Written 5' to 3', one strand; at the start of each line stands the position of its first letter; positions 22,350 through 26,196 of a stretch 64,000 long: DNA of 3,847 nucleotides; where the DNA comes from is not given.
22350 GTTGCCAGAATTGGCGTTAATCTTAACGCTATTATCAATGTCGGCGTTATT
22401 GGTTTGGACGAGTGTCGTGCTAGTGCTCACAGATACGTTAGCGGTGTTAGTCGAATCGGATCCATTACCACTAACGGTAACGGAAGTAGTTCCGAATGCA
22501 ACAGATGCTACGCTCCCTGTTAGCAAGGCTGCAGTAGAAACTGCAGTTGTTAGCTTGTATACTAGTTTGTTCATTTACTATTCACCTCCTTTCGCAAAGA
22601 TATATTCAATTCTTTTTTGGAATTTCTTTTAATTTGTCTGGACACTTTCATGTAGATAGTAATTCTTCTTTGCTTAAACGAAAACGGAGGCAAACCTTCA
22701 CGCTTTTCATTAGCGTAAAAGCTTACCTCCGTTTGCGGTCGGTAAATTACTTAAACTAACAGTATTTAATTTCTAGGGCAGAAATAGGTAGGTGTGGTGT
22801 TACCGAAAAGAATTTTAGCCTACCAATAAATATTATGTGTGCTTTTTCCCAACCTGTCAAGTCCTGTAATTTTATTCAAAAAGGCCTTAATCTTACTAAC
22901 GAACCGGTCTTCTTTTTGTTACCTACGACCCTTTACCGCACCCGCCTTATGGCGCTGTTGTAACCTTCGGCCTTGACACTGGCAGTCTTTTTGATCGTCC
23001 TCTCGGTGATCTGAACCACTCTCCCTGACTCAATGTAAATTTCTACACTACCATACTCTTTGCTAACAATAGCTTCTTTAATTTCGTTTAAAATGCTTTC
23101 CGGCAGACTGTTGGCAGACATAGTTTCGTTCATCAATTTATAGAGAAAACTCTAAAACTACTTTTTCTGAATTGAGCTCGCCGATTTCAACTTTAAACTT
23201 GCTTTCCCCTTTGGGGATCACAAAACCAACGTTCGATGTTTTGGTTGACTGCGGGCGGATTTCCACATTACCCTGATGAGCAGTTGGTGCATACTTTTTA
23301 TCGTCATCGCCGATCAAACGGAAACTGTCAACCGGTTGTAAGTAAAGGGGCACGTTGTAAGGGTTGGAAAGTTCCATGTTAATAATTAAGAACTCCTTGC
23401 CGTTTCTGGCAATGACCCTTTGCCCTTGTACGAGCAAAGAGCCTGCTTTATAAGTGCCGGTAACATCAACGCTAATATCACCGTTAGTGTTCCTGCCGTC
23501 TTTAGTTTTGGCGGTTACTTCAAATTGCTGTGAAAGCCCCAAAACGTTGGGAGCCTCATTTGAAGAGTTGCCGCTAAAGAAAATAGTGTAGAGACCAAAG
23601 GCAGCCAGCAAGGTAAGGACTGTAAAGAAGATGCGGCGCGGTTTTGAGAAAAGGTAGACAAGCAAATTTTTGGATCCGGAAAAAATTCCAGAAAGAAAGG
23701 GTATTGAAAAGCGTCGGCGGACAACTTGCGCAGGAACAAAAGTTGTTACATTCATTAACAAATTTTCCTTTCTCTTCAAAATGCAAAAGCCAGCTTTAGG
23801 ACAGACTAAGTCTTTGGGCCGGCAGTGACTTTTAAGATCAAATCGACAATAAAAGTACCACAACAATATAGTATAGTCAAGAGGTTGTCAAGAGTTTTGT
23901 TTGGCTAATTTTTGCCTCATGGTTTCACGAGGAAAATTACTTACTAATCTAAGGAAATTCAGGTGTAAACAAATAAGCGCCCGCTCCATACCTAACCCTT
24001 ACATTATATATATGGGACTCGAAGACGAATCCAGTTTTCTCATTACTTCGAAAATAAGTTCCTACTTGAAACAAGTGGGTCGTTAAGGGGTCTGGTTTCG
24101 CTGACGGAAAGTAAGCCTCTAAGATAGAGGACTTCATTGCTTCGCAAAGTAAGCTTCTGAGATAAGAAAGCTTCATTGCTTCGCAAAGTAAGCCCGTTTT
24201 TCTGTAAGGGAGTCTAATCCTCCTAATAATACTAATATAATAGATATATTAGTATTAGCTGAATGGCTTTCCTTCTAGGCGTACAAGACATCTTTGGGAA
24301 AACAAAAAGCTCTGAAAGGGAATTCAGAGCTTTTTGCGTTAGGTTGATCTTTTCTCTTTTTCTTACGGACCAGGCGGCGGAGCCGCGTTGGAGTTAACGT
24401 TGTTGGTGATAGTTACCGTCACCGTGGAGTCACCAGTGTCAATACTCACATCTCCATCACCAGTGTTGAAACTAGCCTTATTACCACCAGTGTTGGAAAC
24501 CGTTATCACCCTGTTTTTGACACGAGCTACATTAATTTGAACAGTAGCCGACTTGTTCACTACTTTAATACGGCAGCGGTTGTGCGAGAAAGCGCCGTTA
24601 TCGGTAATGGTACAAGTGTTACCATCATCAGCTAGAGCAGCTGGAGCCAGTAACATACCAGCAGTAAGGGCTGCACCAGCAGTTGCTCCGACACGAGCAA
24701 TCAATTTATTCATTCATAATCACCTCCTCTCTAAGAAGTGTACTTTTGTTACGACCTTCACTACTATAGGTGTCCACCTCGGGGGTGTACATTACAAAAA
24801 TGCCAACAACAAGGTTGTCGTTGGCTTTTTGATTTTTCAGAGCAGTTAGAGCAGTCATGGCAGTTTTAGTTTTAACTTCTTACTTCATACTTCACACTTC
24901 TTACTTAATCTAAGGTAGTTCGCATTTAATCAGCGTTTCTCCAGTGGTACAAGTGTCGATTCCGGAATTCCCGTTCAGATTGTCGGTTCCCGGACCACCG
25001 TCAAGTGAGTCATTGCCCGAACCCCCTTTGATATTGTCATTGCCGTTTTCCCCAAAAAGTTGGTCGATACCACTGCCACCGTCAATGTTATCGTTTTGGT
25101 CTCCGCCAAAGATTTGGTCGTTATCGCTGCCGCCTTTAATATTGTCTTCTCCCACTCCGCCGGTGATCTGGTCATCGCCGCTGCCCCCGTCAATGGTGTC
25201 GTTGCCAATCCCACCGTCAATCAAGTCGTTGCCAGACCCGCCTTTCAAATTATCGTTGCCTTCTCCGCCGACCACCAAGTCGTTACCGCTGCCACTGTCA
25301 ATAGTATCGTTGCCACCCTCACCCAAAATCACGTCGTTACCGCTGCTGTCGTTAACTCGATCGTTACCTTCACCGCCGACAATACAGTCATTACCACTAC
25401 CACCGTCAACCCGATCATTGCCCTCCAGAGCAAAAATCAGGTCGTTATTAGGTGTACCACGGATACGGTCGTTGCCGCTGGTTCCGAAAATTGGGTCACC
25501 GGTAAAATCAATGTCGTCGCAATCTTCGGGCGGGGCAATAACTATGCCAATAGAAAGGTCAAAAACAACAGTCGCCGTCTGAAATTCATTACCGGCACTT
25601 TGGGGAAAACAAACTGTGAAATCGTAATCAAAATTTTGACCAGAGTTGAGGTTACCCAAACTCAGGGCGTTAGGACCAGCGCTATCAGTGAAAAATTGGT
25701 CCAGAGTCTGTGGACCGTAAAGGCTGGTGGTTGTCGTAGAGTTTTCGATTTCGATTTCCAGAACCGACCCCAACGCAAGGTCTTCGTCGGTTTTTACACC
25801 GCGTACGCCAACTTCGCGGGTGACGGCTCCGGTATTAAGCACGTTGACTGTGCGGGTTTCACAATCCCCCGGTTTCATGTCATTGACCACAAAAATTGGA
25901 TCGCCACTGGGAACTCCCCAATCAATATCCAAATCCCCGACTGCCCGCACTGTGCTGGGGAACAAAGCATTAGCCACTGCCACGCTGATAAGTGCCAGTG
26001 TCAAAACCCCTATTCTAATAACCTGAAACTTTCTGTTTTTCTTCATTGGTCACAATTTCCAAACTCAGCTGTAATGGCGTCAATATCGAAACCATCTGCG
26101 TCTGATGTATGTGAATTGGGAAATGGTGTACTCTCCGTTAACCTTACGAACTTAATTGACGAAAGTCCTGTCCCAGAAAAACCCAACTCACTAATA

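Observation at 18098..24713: Cluster of four paralogous secreted proteins built from a novel roughly 75-aa Gly/Asn/Asp repeat, one with an LPxTG-like anchor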

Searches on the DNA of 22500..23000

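Call 65: search_rna_families(source=window, start=22500, end=23000, threshold=evalue, max_evalue=1)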
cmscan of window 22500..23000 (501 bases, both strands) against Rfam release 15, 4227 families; matches with E-value up to 1: 2.
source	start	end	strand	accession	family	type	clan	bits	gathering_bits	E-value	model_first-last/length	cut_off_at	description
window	22676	22741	-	RF03831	mir-627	Gene; miRNA;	-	19.2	86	0.19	1-87/87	no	mir-627 microRNA precursor family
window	22620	22738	-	RF01432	snoR143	Gene; snRNA; snoRNA; HACA-box;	-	19.2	50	0.42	1-169/169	no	small nucleolar RNA snoR143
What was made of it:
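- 22685..22731 (-): Conserved leader hairpin with a U-run: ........-GGAGG-[variable stem]-CCTCC-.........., about 110 nt before the C start codon. No Rfam match (call 65).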

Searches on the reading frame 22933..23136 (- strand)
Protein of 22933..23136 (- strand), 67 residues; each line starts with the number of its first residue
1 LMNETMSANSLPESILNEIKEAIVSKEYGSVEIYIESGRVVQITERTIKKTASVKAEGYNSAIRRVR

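Call 78: search_protein_families(library=pfam, proteins=[window:22933-23136:-], max_evalue=0.1)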
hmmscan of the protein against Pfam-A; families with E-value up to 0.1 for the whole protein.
window:22933-23136:- (67 aa): 1 family
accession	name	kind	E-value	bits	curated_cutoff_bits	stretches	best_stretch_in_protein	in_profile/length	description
PF10055.14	DUF2292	-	4.8e-06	26.5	22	1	16-43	2-29/37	Uncharacterized small protein (DUF2292)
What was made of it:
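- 22933..23136 (-): Small cytoplasmic DUF2292 (YezD-like) protein, 67 aa. PF10055, 26.5 bits against a cut-off of 22 (call 78).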

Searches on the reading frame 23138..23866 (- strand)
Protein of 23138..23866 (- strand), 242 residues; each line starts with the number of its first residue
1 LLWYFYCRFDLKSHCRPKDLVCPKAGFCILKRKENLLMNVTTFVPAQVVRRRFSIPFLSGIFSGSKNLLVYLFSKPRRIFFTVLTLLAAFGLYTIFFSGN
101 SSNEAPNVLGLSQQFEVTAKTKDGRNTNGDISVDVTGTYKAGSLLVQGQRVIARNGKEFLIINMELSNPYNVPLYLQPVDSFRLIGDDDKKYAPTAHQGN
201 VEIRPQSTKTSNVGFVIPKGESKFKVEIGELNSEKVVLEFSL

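Call 3: search_protein_families(library=pfam, proteins=[window:23138-23866:-], max_evalue=1)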
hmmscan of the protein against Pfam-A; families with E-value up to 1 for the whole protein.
window:23138-23866:- (242 aa): 4 families
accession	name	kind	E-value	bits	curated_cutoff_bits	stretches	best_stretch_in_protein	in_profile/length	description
PF11611.13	DUF4352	-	3.2e-08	34.3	25.9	1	129-232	10-117/122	Domain of unknown function (DUF4352)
PF02107.21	FlgH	-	0.00042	20.4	27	1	110-159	68-118/172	Flagellar L-ring protein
PF16729.10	DUF5067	-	0.014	15.7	27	0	117-168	12-53/126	Domain of unknown function (DUF5067)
PF00630.25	Filamin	-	0.11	13.7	26.9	1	104-226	16-80/93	Filamin/ABP280 repeat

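Call 4: search_protein_families(library=ncbifam, proteins=[window:23138-23866:-], max_evalue=1)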
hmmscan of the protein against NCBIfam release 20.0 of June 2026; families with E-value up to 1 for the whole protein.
window:23138-23866:- (242 aa): 3 families
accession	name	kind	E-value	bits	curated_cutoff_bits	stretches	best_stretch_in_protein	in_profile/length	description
NF009338.1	PRK12698.1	equivalog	0.0043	17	303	1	112-161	114-164/218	flagellar basal body L-ring protein FlgH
NF001304.0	PRK00249.1-4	equivalog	0.029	14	247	1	97-160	109-173/228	flagellar basal body L-ring protein FlgH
NF009337.1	PRK12697.1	equivalog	0.11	11.9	380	1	112-161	112-162/215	flagellar basal body L-ring protein FlgH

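Call 78: search_protein_families(library=pfam, proteins=[window:23138-23755:-], max_evalue=0.1)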
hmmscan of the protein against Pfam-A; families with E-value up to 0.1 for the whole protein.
window:23138-23755:- (205 aa): 4 families
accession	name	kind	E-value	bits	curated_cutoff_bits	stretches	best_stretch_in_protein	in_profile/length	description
PF11611.13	DUF4352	-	2.1e-08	34.9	25.9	1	92-195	10-117/122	Domain of unknown function (DUF4352)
PF02107.21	FlgH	-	0.00032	20.8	27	1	73-122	68-118/172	Flagellar L-ring protein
PF16729.10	DUF5067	-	0.0084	16.5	27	0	80-131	12-53/126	Domain of unknown function (DUF5067)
PF00630.25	Filamin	-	0.073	14.4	26.9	0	67-189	16-80/93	Filamin/ABP280 repeat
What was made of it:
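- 23138..23755 (-): Membrane protein with an extracellular DUF4352 domain (205 aa from the ATG at 23755; list_orfs gives 23138-23866 from an upstream TTG). PF11611, E=2e-8, above the curated cut-off (calls 3, 78).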

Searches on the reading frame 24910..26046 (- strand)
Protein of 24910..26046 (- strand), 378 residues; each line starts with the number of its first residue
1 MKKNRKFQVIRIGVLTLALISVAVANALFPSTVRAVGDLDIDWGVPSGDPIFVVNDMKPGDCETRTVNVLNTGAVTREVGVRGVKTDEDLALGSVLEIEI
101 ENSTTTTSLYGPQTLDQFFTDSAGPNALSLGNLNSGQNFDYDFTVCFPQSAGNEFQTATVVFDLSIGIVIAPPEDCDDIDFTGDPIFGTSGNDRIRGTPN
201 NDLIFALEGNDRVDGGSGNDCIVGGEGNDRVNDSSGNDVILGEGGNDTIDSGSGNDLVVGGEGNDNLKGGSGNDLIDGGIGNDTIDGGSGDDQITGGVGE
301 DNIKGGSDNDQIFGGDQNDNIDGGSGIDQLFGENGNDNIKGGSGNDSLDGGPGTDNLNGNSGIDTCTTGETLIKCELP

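Call 3: search_protein_families(library=pfam, proteins=[window:24910-26046:-], max_evalue=1)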
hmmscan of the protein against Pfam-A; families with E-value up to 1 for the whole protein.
window:24910-26046:- (378 aa): 1 family
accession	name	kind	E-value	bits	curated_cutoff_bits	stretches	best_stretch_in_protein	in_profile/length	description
PF00353.25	HemolysinCabind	-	5e-44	148.2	23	5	260-294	2-36/36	RTX calcium-binding nonapeptide repeat (4 copies)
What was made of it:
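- On RTX calcium-binding repeats (HemolysinCabind PF00353): The neighbouring protein at 24910-26046 scores E=5e-44 in the same call (call 3).
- An RTX-repeat protein is encoded next door at 24910-26046 (call 3).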

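Call 4: search_protein_families(library=ncbifam, proteins=[window:24910-26046:-], max_evalue=1)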
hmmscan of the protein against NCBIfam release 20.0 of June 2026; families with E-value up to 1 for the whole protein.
window:24910-26046:- (378 aa): 7 families
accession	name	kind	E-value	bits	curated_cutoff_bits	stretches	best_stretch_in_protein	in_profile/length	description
NF046115.1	Ca_rpt_SMc04171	equivalog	8.6e-32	111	625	4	186-249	4-67/574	SMc04171 family calcium-binding repeat protein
NF033943.0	RTX_toxin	subfamily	4.8e-28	97.8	1000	2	184-292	688-797/930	RTX family hemolysin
NF033203.1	entero_EhxA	exception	1.8e-21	76.1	2000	2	184-292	721-829/997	enterohemolysin EhxA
NF053766.1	ZapA_metallo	exception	7.4e-12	45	940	4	251-301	335-385/483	ZapA family metalloprotease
NF050046.1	PueAB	exception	1.9e-11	43.1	670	4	218-268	368-418/616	polyurethane esterase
NF035945.1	Zn_serralysin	subfamily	5.4e-11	42.3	500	3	235-275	326-366/462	serralysin family metalloprotease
NF052454.1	BtaGlycanEglC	equivalog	0.0041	16.1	700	3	163-240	78-159/459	endo-1,3-1,4-beta-glycanase EglC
